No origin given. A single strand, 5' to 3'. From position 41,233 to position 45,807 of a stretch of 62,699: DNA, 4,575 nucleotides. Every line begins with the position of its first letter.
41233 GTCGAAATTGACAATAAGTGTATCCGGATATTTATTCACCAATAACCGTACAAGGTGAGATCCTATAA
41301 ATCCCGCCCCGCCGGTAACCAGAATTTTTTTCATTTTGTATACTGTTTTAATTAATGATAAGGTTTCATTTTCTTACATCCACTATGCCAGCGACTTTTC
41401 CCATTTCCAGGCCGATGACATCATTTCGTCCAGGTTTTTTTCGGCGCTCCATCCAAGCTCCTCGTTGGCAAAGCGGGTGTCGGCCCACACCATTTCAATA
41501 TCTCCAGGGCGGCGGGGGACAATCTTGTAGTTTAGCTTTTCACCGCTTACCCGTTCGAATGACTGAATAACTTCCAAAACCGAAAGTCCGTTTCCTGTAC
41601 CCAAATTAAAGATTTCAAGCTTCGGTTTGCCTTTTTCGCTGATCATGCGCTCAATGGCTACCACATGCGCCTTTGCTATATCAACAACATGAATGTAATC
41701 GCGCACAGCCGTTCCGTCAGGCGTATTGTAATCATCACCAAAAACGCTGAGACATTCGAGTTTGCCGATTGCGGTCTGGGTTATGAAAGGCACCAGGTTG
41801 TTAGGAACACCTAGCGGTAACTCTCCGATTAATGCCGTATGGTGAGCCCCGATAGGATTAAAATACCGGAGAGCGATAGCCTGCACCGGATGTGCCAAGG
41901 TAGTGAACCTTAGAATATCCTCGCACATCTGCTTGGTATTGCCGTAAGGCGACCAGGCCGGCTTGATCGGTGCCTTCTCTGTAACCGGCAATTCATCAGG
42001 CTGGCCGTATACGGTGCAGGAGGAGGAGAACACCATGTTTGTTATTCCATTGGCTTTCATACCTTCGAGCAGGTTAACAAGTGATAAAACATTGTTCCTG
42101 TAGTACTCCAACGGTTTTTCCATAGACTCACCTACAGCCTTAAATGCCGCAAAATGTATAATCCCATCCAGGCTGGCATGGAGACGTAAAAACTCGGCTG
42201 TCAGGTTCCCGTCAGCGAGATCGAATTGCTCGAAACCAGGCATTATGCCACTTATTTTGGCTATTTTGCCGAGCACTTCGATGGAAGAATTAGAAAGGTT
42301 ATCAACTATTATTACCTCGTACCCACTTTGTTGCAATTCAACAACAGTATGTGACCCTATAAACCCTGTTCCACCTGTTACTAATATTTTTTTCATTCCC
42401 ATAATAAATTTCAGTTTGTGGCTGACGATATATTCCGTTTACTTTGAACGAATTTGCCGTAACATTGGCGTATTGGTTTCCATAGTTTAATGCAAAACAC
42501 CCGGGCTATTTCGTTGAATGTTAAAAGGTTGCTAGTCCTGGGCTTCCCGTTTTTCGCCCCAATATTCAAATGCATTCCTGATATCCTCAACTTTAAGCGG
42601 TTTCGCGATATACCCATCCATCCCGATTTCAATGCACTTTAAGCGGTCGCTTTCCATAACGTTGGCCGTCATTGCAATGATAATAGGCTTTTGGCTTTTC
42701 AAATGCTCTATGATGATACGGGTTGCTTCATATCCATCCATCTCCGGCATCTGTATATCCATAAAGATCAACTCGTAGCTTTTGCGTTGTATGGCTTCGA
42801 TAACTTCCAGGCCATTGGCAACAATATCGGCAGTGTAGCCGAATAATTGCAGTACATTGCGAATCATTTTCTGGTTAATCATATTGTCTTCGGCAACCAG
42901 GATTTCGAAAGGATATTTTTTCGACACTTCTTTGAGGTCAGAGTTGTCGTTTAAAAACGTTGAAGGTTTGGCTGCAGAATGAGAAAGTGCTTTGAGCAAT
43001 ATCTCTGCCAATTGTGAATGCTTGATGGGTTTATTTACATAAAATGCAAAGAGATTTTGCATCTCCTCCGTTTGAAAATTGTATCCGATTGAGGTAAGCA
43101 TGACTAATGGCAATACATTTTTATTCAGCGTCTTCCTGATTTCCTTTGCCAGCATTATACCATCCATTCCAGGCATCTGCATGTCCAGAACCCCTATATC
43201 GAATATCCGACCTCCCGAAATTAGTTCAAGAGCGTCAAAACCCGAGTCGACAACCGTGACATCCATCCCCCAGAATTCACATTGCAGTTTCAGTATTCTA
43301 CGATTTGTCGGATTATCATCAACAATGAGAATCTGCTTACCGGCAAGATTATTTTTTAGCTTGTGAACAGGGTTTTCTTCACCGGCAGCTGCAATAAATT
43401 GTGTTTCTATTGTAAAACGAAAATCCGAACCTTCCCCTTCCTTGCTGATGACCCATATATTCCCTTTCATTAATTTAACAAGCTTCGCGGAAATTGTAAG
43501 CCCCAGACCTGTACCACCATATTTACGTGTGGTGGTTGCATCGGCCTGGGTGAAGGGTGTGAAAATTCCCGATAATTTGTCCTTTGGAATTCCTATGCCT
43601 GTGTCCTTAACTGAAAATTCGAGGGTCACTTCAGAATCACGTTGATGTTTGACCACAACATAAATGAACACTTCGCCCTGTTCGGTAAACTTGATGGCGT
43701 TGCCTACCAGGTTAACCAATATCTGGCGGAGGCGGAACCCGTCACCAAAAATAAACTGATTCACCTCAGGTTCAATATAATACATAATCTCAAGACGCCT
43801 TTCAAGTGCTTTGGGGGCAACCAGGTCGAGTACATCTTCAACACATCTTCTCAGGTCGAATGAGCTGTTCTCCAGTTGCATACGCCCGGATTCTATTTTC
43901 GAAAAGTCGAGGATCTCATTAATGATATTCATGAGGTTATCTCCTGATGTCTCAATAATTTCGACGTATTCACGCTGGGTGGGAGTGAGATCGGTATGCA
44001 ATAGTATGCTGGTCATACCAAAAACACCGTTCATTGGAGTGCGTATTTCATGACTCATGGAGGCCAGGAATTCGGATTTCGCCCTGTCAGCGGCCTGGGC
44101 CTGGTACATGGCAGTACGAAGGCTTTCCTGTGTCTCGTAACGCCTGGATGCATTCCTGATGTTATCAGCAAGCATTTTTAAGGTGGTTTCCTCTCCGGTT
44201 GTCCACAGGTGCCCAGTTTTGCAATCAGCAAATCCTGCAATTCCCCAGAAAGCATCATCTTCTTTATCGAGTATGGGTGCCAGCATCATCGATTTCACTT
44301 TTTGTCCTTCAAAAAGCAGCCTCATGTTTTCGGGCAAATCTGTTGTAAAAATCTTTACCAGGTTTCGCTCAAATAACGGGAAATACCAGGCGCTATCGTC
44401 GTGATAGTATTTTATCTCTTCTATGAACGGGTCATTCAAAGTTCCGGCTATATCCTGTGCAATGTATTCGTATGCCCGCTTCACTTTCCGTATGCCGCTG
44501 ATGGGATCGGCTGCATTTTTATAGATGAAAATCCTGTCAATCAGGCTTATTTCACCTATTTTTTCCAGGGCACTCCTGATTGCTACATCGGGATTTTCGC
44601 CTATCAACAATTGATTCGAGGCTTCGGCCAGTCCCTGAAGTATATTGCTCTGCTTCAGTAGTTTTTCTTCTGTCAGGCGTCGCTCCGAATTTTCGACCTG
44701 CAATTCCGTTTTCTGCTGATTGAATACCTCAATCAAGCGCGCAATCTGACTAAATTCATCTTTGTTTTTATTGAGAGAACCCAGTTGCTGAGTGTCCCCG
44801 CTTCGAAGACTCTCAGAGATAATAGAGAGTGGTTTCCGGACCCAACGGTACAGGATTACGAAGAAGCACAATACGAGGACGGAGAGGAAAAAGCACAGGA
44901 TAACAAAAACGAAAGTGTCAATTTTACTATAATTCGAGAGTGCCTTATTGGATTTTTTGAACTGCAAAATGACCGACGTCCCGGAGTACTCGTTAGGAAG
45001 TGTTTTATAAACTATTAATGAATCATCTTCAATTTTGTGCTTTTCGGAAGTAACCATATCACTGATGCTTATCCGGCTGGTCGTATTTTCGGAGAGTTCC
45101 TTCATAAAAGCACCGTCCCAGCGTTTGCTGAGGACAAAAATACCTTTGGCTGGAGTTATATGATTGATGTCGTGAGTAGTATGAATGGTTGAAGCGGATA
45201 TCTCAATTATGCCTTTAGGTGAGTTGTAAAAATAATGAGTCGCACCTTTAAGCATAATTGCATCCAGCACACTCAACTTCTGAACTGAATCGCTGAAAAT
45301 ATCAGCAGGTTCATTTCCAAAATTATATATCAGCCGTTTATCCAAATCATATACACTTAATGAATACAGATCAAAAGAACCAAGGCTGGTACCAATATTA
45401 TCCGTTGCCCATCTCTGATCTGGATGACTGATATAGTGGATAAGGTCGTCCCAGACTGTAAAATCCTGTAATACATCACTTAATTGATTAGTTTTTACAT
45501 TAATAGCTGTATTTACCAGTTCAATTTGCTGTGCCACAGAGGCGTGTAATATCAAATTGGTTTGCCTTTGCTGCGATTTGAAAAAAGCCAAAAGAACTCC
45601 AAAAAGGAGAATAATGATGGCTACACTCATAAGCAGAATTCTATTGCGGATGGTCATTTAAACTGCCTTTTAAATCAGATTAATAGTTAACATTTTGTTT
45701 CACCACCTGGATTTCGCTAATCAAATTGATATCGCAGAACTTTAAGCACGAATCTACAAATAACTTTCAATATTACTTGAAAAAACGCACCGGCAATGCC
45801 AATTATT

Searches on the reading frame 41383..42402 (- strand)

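Call 65: search_protein_families(library=pfam, proteins=[window:41383-42402:-], max_evalue=0.001)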
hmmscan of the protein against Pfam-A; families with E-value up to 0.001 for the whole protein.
window:41383-42402:- (339 aa): 9 families
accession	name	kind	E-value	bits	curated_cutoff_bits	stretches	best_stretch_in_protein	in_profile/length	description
PF16363.11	GDP_Man_Dehyd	-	9.9e-53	180.2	27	1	7-329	1-330/332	GDP-mannose 4,6 dehydratase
PF01370.27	Epimerase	-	8.7e-50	169.8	20.9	1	6-268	1-240/240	NAD dependent epimerase/dehydratase family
PF01073.25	3Beta_HSD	-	1.6e-13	50.8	22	1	7-163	1-156/280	3-beta hydroxysteroid dehydrogenase/isomerase family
PF04321.23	RmlD_sub_bind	-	7.1e-10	38.9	27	1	5-169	2-141/287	RmlD substrate binding domain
PF02719.21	Polysacc_synt_2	-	3.6e-09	36.7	20.2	1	6-128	1-128/293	Polysaccharide biosynthesis protein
PF05368.20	NmrA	-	1.6e-06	28.3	27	0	4-127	3-106/298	NmrA-like family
PF07993.18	NAD_binding_4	-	1.9e-05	24.4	20.1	0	70-165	81-189/258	Male sterility protein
PF13460.12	NAD_binding_10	-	0.00028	21.2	27.2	0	10-169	1-136/184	NAD(P)H-binding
PF00106.31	adh_short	-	0.00033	20.6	26.6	1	4-87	1-87/195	short chain dehydrogenase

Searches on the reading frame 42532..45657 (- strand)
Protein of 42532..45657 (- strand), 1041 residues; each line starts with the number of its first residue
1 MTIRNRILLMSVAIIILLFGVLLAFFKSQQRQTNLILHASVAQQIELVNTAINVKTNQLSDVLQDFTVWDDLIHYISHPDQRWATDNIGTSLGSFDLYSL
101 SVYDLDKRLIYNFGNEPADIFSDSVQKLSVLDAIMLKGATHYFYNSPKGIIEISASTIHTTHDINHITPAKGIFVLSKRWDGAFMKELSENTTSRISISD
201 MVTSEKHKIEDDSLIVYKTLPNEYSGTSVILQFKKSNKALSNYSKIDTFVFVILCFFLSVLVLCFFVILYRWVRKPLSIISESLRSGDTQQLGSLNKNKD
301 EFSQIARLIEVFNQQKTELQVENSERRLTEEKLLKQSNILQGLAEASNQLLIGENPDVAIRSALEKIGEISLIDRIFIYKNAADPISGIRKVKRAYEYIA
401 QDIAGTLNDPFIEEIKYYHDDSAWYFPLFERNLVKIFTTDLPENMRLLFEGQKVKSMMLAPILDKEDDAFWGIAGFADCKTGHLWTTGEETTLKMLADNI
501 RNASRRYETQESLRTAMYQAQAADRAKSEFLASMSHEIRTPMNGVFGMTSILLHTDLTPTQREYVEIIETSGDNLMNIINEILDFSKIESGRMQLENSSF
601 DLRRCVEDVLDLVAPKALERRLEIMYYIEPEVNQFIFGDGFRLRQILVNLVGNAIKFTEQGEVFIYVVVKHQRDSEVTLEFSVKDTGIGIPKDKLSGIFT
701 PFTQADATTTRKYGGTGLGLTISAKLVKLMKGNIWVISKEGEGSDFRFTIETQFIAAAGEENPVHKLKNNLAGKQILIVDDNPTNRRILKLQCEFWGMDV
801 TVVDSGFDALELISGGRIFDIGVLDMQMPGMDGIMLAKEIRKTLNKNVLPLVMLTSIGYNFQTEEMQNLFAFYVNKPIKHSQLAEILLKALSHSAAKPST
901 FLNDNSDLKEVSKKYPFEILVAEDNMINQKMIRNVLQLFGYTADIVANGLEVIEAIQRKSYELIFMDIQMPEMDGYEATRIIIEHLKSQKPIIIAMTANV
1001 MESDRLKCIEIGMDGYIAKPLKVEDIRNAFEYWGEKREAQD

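Call 65: search_protein_families(library=pfam, proteins=[window:42532-45657:-], max_evalue=0.001)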
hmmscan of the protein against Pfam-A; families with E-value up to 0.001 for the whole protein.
window:42532-45657:- (1041 aa): 7 families
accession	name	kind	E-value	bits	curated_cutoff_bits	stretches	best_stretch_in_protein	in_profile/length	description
PF00072.30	Response_reg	-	8.6e-45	151.9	30.2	2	919-1030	1-110/111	Response regulator receiver domain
PF02518.31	HATPase_c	-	3.1e-29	102.1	26.4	1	638-751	1-108/111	Histidine kinase-, DNA gyrase B-, and HSP90-like ATPase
PF00512.31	HisKA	-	1.5e-21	76.6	26.9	1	526-591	1-66/66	His Kinase A (phospho-acceptor) domain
PF05228.19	CHASE4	-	5.8e-17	62.6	26.2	1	51-198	1-139/140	CHASE4 domain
PF23198.2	PDE8A_N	-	1.9e-05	25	29.6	0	938-1009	32-104/147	PDE8A-like, N-terminal domain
PF01590.32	GAF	-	0.00024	22.1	22.4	1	442-502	76-131/133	GAF domain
PF13589.12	HATPase_c_3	-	0.00044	20.7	25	0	647-765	7-117/137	Histidine kinase-, DNA gyrase B-, and HSP90-like ATPase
